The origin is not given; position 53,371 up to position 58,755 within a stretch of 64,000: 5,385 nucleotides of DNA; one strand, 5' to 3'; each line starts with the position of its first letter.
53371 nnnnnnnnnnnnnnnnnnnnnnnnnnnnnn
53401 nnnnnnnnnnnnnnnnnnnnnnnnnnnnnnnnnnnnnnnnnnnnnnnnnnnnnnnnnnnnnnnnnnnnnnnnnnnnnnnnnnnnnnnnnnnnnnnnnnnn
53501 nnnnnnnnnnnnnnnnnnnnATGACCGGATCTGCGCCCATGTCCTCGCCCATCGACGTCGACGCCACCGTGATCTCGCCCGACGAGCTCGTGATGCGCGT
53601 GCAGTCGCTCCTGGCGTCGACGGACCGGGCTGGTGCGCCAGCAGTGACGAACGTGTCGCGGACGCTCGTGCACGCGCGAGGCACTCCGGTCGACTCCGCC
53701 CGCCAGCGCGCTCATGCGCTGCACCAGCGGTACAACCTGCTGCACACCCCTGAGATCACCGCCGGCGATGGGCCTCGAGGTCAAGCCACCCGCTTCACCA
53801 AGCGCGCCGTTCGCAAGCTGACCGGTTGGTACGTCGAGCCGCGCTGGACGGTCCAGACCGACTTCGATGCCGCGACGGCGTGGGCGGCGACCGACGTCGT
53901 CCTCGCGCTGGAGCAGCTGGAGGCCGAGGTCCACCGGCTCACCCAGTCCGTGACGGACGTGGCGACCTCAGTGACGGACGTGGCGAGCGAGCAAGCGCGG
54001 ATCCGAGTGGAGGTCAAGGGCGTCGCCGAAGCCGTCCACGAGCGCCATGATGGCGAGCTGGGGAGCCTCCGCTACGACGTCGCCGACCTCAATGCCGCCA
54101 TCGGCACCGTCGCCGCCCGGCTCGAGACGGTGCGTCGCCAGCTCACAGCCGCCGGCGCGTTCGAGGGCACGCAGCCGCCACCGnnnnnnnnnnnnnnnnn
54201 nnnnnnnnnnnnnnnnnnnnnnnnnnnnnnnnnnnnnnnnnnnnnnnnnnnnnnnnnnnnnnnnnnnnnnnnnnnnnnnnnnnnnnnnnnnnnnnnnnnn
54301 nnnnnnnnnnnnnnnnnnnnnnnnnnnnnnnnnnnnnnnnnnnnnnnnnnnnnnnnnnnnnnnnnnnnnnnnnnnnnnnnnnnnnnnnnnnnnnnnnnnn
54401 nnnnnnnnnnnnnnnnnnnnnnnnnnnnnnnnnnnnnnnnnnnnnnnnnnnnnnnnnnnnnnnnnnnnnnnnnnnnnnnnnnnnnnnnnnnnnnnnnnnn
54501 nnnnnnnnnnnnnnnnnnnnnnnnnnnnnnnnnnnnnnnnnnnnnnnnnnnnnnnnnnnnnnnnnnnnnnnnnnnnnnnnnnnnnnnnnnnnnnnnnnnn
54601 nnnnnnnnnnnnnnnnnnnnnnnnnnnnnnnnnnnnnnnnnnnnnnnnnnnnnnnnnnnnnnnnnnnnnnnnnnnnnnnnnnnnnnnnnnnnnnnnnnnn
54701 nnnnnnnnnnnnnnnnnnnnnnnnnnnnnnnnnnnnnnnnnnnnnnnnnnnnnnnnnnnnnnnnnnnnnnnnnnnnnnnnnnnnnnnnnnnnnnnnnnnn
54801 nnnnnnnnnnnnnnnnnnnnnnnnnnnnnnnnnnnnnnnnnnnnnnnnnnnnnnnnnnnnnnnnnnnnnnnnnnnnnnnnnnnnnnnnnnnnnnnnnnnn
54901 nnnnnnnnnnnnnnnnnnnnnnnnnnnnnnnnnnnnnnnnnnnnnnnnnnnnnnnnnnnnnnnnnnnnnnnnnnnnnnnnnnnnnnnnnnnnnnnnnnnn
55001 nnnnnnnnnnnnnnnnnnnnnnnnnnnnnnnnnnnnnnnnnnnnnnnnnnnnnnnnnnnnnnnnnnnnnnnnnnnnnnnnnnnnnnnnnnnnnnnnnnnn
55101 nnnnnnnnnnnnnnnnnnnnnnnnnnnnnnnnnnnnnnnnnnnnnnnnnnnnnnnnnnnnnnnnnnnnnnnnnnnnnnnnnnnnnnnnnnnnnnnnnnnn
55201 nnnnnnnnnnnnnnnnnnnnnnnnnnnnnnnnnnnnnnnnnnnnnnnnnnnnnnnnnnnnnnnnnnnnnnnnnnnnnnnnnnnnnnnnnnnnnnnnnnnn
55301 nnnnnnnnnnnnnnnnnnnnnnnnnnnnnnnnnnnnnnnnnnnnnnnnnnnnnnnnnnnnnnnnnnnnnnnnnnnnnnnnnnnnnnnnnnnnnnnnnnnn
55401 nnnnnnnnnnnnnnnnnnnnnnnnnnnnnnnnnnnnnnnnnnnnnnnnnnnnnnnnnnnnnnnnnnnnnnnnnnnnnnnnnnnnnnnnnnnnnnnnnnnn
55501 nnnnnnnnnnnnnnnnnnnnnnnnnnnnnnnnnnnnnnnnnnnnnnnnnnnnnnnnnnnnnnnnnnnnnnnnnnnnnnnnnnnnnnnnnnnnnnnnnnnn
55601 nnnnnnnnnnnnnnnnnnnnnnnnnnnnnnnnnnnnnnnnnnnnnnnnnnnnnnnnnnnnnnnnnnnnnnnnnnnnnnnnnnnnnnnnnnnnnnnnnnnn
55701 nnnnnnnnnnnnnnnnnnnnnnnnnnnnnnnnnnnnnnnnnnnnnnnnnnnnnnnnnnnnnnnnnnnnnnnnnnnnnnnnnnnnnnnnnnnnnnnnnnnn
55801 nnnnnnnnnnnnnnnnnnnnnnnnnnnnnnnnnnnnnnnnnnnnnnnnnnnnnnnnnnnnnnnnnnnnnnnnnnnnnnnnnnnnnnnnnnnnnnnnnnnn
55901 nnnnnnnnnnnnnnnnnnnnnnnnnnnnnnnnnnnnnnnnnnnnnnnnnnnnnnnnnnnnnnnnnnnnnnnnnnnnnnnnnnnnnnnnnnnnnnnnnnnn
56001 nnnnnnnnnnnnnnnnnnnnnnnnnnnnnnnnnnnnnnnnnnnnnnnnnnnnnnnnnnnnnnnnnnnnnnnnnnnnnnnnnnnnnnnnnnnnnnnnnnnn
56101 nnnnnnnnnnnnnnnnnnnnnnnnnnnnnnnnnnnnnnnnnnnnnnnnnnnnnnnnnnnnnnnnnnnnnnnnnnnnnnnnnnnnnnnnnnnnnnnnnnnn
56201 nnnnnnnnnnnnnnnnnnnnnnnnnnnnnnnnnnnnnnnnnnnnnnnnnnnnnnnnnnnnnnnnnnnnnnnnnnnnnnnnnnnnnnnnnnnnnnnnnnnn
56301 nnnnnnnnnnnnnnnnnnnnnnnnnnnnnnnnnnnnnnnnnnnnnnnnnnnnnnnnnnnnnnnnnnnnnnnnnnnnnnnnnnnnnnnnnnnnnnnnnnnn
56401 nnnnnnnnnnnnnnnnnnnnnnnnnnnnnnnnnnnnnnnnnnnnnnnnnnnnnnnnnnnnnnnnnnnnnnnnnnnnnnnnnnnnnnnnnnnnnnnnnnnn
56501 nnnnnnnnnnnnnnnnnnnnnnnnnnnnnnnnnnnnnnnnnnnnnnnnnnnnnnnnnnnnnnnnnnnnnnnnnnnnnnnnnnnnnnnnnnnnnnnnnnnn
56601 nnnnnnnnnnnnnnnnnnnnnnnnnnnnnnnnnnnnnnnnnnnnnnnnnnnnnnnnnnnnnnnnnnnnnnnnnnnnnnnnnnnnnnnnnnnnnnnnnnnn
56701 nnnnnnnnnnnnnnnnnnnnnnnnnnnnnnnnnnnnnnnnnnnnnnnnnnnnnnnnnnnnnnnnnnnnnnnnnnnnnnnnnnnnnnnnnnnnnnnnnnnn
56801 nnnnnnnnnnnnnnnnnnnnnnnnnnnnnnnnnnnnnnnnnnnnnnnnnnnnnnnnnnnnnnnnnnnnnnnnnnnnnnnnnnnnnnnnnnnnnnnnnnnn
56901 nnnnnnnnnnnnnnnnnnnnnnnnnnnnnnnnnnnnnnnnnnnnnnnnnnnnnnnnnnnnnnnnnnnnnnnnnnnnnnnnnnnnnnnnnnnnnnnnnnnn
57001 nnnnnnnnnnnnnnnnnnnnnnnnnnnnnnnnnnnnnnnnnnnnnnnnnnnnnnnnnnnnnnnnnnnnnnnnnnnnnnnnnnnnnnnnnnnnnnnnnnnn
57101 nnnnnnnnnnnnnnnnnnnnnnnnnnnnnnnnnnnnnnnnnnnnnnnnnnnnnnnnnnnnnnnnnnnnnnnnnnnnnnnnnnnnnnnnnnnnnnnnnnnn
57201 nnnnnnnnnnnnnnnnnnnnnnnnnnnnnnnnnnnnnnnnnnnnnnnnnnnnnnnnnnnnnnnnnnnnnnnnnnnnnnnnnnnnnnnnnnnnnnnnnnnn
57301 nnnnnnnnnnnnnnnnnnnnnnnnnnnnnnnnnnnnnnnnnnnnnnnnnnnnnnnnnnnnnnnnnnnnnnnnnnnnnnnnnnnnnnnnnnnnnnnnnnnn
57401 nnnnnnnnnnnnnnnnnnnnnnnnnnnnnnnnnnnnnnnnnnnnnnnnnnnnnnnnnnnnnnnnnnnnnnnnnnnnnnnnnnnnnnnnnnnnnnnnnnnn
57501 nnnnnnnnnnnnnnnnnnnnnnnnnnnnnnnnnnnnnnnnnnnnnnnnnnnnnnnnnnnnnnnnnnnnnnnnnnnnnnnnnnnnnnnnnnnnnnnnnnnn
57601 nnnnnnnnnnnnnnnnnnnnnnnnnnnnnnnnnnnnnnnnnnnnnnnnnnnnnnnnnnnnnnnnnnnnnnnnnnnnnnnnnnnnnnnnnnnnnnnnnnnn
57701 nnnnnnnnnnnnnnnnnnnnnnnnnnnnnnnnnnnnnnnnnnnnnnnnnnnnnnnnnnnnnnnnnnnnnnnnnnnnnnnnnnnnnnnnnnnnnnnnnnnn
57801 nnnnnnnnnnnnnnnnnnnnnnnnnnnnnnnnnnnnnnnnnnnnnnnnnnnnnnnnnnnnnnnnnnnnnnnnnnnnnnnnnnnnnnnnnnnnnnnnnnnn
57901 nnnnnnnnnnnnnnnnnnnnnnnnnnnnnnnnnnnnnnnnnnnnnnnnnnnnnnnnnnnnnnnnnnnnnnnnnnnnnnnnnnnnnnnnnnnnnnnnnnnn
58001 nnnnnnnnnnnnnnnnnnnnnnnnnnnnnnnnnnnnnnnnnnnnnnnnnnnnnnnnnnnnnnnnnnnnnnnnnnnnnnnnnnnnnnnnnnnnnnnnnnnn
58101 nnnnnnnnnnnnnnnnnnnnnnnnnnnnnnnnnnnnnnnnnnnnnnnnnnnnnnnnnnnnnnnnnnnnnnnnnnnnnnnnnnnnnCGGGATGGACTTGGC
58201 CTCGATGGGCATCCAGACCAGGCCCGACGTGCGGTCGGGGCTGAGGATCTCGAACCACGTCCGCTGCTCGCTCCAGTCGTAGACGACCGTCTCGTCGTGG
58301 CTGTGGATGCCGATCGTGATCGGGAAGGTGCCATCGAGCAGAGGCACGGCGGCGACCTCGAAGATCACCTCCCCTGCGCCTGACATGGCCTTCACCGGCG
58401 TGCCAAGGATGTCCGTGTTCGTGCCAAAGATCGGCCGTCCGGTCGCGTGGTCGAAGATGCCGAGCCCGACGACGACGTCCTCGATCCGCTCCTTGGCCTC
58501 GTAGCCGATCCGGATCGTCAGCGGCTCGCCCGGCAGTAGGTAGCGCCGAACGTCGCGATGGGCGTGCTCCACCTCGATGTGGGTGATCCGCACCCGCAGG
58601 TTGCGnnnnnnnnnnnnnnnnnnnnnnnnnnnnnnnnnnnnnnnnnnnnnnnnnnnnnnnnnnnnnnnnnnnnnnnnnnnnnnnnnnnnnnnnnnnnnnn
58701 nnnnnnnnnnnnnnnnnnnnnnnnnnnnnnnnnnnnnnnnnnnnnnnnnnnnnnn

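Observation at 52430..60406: ABC-transporter-dependent glycan assembly locus with a coiled-coil methyltransferase, three GT4 modules and a Wzt carrying a terminus-recognition domain, in an actinobacterium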

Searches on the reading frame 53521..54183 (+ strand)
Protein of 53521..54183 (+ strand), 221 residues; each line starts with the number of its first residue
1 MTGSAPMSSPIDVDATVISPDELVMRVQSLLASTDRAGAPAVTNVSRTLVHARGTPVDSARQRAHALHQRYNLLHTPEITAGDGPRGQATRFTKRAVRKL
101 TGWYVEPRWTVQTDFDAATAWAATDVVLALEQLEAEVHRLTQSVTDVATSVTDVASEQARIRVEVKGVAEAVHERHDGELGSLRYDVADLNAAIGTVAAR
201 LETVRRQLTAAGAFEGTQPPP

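Call 77: search_protein_representatives(protein=window:53521-54183:+)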
Query: 221 residues. Proteins with E-value up to 0.001 (for the whole library): 79; up to 1e-10: 31; up to 1e-30: 2. The best 79 are listed.
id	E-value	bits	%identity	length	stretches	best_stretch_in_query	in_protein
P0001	3.8e-78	278.3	66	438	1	9-215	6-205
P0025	1.8e-34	135.8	53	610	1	77-213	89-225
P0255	3.4e-25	105.5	39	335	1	10-198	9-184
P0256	3.6e-21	92.4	41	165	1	10-161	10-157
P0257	2.6e-20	89.6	40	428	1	11-201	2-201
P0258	1.1e-18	84.2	36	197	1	11-184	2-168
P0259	3.7e-16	76.0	36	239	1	11-180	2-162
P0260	7.4e-16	75.0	31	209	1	9-183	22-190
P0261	3.2e-15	72.9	29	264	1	11-204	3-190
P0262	3.4e-15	72.9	37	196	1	1-171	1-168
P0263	1.2e-14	71.1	36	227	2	11-162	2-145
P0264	1.6e-14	70.6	35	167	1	9-143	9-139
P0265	7.9e-14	68.4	33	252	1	11-202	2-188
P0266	9.4e-14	68.1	32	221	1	6-206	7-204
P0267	1.2e-13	67.8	44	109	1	64-153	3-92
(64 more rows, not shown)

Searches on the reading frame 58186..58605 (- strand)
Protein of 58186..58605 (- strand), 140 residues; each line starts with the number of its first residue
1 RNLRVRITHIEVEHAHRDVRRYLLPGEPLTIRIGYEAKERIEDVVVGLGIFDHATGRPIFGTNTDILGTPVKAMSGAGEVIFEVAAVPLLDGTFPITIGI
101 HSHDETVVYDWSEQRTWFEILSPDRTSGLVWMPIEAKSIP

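Call 37: search_solved_structures(query=window:58186-58605:-, max_evalue=1, show_alignments=2)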
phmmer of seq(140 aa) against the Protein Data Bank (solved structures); distinct sequences matched with E-value up to 1: 7.
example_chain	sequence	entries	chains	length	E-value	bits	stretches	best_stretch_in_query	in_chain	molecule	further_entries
8dky_A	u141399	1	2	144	4.6e-08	36.3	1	9-135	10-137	ABC transporter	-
6o14_A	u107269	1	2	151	5.3e-08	36.1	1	9-135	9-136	ABC transporter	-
7k2t_A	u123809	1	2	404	5.1e-07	32.9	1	11-135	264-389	ABC transporter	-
8dku_A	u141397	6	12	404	5.2e-07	32.9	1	11-135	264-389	ABC transporter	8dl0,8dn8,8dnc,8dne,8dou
5hno_A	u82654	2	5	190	0.11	15.6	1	23-101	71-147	ABC type transport system putative ATP binding protein | ABC transporter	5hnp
5ogt_A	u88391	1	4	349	0.43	13.7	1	63-105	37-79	Chromate reductase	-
5nux_A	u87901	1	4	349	0.44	13.6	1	63-105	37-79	Chromate reductase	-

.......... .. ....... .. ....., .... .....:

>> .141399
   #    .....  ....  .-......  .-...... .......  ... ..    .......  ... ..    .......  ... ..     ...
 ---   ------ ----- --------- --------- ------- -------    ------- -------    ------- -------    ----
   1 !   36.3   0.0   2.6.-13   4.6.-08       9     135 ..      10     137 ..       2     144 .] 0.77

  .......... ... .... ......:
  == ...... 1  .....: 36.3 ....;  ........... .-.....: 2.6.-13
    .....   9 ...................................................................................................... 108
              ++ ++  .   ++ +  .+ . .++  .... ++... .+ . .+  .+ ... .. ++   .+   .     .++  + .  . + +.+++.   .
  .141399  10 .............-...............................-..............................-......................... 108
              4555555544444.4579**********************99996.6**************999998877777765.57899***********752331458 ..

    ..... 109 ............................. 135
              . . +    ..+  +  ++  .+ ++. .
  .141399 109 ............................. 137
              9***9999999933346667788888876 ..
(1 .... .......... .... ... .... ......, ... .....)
